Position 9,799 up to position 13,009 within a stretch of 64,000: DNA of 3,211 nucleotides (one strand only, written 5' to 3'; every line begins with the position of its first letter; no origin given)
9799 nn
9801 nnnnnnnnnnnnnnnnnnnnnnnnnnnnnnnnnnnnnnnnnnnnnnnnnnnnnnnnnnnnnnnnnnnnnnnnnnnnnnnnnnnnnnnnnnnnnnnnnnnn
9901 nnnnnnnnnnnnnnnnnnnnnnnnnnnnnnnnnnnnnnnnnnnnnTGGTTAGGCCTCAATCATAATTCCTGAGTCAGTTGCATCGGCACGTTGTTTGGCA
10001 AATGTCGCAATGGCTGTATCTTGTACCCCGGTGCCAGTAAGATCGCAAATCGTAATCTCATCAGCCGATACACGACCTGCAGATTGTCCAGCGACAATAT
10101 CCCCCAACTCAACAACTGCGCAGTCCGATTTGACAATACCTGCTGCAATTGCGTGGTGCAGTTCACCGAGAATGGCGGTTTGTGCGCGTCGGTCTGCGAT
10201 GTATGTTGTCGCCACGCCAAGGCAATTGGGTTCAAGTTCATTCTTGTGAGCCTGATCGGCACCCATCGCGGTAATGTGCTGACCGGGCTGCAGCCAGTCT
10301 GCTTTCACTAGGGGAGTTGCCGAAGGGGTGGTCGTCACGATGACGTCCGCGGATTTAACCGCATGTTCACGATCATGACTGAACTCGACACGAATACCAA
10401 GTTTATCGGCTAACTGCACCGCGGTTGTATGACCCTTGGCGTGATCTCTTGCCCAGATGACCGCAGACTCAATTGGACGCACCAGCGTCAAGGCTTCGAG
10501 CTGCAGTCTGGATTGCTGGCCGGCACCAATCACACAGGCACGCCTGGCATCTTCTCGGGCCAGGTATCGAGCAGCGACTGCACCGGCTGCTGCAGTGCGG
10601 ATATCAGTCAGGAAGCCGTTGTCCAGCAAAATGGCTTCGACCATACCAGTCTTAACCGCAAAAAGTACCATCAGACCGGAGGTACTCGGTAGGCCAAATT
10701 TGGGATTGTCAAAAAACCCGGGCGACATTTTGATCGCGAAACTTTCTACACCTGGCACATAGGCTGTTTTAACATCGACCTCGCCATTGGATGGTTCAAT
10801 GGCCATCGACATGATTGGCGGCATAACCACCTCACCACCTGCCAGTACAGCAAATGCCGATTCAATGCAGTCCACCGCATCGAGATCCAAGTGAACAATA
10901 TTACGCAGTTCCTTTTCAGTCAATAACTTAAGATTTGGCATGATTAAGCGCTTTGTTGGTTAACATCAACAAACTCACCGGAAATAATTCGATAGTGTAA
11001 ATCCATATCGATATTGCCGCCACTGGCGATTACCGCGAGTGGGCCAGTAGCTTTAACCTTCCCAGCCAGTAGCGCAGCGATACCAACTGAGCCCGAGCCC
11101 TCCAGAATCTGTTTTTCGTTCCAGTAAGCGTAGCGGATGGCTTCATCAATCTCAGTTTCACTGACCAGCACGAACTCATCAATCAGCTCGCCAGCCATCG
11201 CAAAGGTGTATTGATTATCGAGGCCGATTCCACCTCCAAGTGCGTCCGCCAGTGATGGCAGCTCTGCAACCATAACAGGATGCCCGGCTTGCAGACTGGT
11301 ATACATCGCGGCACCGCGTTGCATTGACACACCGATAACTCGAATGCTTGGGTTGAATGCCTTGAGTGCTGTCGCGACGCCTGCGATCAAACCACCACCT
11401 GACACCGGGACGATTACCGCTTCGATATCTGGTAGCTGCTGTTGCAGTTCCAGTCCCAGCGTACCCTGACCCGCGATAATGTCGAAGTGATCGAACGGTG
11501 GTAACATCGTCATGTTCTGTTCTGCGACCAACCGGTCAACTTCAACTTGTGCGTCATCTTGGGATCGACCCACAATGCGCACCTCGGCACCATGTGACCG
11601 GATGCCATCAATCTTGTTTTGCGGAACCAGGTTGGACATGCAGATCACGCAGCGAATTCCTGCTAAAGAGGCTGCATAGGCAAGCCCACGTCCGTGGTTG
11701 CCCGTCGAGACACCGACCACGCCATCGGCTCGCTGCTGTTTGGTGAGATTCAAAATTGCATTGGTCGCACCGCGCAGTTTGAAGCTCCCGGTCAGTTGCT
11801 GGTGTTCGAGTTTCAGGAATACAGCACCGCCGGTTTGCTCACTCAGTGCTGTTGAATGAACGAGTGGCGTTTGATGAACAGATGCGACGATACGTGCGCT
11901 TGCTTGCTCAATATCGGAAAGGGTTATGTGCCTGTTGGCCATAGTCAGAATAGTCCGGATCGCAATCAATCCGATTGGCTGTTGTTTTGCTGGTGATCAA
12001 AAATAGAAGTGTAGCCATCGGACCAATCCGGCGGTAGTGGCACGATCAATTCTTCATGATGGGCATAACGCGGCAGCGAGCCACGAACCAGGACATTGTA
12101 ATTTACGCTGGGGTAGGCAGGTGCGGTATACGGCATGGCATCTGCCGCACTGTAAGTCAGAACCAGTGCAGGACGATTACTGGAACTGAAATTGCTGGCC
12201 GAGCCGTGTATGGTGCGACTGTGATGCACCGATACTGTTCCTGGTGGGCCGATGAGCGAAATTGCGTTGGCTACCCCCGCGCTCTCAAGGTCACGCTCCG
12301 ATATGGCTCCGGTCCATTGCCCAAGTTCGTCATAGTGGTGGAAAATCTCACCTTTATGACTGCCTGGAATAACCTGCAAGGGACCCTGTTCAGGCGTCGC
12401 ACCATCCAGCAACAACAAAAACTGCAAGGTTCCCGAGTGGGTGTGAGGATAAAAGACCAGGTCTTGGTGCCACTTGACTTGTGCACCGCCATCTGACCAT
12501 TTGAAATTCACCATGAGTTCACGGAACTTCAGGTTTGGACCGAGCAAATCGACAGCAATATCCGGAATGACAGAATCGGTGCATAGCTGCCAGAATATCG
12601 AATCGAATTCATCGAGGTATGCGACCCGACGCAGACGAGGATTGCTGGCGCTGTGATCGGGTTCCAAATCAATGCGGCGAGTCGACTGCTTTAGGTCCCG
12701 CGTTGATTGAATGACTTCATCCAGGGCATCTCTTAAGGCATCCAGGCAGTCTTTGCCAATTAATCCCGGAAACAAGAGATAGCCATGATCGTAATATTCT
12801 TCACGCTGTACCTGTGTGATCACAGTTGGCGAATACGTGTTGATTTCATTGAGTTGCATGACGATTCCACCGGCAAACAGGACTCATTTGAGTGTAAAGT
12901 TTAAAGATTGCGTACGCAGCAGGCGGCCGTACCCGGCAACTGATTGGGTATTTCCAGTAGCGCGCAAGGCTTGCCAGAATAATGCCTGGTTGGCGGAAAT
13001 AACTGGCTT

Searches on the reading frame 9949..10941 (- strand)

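Call 24: search_protein_families(library=pfam, proteins=[window:9949-10941:-], max_evalue=0.00001)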
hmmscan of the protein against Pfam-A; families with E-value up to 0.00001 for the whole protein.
window:9949-10941:- (330 aa): 2 families
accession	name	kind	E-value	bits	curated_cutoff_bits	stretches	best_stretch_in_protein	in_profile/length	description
PF02423.21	OCD_Mu_crystall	-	2.5e-66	224.2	24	1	10-321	9-312/314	Ornithine cyclodeaminase/mu-crystallin family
PF01488.26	Shikimate_DH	-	4.9e-07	30.3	24.3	1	124-221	4-99/138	Shikimate / quinate 5-dehydrogenase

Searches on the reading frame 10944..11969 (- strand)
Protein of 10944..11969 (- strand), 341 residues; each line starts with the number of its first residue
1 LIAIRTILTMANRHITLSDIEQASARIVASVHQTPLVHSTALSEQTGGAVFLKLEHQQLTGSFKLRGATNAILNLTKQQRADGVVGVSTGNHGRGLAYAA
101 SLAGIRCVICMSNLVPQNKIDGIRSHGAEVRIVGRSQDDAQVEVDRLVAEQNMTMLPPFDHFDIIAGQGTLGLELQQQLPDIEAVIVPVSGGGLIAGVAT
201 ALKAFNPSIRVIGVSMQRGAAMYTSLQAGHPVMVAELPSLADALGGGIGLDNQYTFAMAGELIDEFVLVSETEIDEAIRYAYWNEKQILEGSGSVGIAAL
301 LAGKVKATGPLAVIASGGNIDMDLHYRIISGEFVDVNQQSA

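Call 24: search_protein_families(library=pfam, proteins=[window:10944-11969:-], max_evalue=0.00001)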
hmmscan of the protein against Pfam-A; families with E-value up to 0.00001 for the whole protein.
window:10944-11969:- (341 aa): 1 family
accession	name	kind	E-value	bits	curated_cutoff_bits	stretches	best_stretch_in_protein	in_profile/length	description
PF00291.31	PALP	-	2.4e-79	267.2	35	1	31-317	5-295/295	Pyridoxal-phosphate dependent enzyme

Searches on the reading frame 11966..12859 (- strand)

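Call 24: search_protein_families(library=pfam, proteins=[window:11966-12859:-], max_evalue=0.00001)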
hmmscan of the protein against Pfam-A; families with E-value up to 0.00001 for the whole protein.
window:11966-12859:- (297 aa): 1 family
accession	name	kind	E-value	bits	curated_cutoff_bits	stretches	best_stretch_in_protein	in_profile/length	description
PF05721.19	PhyH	-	1.4e-25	91.3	22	1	22-230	1-212/213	Phytanoyl-CoA dioxygenase (PhyH)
